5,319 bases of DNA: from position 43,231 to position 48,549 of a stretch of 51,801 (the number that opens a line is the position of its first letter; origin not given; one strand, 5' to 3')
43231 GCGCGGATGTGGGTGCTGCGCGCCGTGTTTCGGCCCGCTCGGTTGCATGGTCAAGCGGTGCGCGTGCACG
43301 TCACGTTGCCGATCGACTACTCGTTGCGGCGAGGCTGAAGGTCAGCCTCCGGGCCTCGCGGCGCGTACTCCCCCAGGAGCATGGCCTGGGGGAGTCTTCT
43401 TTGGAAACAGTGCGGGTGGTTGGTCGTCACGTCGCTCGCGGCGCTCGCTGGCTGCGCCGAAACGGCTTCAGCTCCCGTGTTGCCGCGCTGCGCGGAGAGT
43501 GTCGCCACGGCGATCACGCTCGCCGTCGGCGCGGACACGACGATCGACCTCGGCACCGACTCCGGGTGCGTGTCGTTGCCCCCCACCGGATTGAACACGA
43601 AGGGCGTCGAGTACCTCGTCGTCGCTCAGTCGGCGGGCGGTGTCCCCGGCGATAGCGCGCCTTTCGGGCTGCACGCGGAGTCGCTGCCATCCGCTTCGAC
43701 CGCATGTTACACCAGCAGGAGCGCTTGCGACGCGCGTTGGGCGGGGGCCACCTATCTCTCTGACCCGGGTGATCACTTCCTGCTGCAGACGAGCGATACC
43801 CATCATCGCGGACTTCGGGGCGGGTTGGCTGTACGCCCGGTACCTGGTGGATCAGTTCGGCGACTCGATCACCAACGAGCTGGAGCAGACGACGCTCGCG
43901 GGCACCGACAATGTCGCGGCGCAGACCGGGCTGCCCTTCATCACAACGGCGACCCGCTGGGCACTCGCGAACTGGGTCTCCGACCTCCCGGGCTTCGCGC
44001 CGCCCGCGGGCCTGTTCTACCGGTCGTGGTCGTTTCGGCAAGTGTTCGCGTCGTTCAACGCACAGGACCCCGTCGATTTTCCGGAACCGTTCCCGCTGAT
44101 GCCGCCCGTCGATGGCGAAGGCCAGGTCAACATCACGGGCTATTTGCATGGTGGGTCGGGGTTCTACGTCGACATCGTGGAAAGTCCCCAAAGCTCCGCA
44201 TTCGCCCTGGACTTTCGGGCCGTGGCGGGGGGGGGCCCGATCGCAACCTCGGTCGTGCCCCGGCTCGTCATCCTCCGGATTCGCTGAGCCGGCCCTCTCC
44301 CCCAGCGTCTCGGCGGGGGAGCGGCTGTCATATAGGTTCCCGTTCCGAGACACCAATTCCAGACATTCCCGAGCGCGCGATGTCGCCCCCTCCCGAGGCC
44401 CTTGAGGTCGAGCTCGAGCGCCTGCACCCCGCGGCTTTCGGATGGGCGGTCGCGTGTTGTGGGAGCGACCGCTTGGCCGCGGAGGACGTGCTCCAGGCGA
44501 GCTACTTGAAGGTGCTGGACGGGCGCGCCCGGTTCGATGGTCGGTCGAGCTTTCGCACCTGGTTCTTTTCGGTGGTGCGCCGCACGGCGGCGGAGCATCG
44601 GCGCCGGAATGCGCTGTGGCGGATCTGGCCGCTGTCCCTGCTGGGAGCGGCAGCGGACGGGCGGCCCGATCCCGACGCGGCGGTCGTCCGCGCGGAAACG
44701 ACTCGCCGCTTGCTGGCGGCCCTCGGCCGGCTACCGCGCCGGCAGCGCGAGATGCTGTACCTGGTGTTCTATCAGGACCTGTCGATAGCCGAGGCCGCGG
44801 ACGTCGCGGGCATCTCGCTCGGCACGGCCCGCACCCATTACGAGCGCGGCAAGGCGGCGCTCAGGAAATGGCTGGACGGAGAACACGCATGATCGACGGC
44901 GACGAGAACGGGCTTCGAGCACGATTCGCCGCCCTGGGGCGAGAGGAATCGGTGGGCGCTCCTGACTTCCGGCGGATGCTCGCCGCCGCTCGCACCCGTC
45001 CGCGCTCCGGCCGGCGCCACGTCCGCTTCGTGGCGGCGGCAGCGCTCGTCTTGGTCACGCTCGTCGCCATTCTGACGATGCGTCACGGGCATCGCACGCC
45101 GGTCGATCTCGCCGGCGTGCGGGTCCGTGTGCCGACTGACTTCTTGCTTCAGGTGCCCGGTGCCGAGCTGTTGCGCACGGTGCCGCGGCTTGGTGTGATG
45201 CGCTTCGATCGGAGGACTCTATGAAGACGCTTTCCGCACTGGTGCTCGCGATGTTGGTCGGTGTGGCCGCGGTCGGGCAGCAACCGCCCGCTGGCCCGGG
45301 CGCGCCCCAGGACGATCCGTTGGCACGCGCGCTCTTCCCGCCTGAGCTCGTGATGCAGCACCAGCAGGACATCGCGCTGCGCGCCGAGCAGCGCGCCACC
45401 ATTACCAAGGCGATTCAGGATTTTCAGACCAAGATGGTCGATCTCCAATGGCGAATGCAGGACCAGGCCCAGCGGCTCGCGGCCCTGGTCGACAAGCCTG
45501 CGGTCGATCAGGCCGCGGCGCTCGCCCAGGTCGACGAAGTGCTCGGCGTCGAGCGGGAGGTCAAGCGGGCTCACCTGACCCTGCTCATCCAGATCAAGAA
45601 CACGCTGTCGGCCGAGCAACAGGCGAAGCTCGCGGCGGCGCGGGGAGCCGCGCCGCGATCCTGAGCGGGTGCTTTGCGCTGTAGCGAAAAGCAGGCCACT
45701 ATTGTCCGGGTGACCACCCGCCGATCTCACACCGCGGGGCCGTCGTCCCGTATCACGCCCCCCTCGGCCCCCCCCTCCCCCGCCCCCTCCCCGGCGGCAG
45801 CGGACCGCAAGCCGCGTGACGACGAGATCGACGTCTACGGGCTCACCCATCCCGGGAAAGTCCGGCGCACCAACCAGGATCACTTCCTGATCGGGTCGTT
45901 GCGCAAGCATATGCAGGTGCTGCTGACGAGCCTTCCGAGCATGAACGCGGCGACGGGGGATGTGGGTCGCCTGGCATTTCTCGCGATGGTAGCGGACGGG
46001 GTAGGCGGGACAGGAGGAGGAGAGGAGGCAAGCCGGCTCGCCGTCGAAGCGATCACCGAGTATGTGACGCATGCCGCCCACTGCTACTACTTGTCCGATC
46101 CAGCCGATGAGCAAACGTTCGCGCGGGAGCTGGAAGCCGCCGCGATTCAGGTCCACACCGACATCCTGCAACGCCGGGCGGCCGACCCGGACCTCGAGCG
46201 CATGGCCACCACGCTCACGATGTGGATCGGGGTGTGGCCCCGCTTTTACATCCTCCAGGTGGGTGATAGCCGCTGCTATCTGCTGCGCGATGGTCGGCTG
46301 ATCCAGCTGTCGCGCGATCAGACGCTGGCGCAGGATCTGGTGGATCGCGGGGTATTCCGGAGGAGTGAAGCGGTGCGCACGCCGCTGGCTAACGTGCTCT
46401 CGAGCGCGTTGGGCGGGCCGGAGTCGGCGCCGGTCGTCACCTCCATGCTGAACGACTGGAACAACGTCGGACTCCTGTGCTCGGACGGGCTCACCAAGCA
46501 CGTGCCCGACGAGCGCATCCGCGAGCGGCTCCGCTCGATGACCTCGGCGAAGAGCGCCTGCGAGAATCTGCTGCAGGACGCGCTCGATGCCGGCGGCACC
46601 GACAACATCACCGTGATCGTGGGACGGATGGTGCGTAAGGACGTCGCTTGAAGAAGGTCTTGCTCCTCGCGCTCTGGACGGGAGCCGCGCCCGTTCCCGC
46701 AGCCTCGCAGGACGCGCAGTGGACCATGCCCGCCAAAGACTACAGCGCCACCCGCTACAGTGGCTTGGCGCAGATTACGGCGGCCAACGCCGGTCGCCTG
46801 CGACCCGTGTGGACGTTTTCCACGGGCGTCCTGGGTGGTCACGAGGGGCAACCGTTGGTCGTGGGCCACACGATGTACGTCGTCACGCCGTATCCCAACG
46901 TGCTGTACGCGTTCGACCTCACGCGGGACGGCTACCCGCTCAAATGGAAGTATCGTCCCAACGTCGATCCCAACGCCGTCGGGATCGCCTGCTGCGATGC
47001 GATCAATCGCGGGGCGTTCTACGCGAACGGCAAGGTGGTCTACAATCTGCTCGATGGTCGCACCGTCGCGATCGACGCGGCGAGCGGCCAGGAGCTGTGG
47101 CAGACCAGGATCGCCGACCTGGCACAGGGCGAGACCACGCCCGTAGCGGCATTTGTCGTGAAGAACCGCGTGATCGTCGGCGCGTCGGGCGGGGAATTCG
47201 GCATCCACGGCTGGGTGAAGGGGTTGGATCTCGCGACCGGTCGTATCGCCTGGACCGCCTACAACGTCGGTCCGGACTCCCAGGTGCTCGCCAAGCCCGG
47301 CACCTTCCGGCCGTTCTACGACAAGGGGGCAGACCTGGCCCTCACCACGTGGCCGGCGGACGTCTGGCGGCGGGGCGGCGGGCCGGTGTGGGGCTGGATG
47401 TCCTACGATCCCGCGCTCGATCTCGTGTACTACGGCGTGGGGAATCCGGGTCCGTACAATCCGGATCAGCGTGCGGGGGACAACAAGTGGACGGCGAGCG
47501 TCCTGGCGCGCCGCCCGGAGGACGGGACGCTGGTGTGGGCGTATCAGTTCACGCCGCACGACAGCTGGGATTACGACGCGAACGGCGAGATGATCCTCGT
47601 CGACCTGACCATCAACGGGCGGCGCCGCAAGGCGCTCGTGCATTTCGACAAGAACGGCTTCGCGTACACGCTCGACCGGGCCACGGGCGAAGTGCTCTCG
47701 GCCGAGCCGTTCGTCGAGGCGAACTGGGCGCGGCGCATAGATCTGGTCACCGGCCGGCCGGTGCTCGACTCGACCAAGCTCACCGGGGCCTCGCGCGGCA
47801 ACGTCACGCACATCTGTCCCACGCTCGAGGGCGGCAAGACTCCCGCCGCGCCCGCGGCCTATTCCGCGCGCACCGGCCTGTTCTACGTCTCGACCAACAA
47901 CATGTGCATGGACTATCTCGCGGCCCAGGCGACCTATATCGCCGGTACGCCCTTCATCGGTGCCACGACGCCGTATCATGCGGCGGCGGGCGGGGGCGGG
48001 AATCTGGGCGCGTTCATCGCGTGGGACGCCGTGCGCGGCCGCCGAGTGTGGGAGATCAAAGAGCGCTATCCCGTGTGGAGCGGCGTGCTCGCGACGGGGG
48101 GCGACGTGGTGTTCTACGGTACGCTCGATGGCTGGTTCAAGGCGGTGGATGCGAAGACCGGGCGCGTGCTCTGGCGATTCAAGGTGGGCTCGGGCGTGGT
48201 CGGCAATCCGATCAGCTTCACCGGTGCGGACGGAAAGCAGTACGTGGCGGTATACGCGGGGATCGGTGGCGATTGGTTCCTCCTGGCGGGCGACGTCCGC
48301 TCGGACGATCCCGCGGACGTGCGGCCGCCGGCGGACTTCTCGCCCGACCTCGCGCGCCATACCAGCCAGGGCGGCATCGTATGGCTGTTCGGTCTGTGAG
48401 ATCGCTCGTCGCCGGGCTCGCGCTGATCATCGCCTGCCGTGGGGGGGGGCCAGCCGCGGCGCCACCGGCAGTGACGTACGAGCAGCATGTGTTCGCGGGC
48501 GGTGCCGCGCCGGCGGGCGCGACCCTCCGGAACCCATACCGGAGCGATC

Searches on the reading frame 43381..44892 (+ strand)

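Call 54: search_protein_families(library=pfam, proteins=[window:43381-44892:+], max_evalue=0.001)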
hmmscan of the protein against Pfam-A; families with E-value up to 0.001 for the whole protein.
window:43381-44892:+ (503 aa): 3 families
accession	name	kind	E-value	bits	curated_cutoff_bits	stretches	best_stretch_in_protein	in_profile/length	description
PF08281.18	Sigma70_r4_2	-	6.3e-13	48.6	25.7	1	442-494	2-54/54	Sigma-70, region 4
PF04542.20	Sigma70_r2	-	2.1e-11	43.9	24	1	346-411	3-69/71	Sigma-70 region 2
PF04545.22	Sigma70_r4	-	1.5e-10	40.8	24.1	1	447-496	1-50/50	Sigma-70, region 4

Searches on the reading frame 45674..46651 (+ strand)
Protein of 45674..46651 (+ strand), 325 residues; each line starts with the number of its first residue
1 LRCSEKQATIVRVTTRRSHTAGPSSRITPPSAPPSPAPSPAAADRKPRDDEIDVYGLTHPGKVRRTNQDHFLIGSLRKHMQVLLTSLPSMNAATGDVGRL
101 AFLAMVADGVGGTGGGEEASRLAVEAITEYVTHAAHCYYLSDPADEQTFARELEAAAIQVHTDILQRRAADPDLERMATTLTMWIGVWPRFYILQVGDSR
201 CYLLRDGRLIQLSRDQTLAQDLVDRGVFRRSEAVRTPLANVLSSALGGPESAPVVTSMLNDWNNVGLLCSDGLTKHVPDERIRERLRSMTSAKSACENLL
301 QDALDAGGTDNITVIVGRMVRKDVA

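Call 54: search_protein_families(library=pfam, proteins=[window:45674-46651:+], max_evalue=0.001)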
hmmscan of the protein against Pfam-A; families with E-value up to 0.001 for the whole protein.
window:45674-46651:+ (325 aa): 2 families
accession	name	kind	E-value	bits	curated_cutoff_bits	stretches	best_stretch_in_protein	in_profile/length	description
PF13672.11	PP2C_2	-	6.3e-13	49.2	24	1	101-291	25-193/209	Protein phosphatase 2C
PF00481.26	PP2C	-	1.1e-07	32.2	20.3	0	167-218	89-142/255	Protein phosphatase 2C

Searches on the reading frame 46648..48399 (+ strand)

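Call 54: search_protein_families(library=pfam, proteins=[window:46648-48399:+], max_evalue=0.001)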
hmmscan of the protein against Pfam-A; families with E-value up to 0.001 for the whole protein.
window:46648-48399:+ (583 aa): 3 families
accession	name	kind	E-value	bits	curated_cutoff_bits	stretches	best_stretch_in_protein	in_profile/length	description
PF01011.28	PQQ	-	6.4e-58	197.3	26.7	2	25-350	1-335/595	Glucose/ethanol/alcohol dehydrogenase, beta-propeller domain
PF13360.13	PQQ_2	-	6.7e-20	72.2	27.6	2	36-205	39-196/233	Outer membrane protein assembly factor BamB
PF13570.13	Beta-prop_ACSF4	-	1.6e-09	38.1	133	1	455-523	30-99/329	Beta-alanine-activating enzyme, beta-propeller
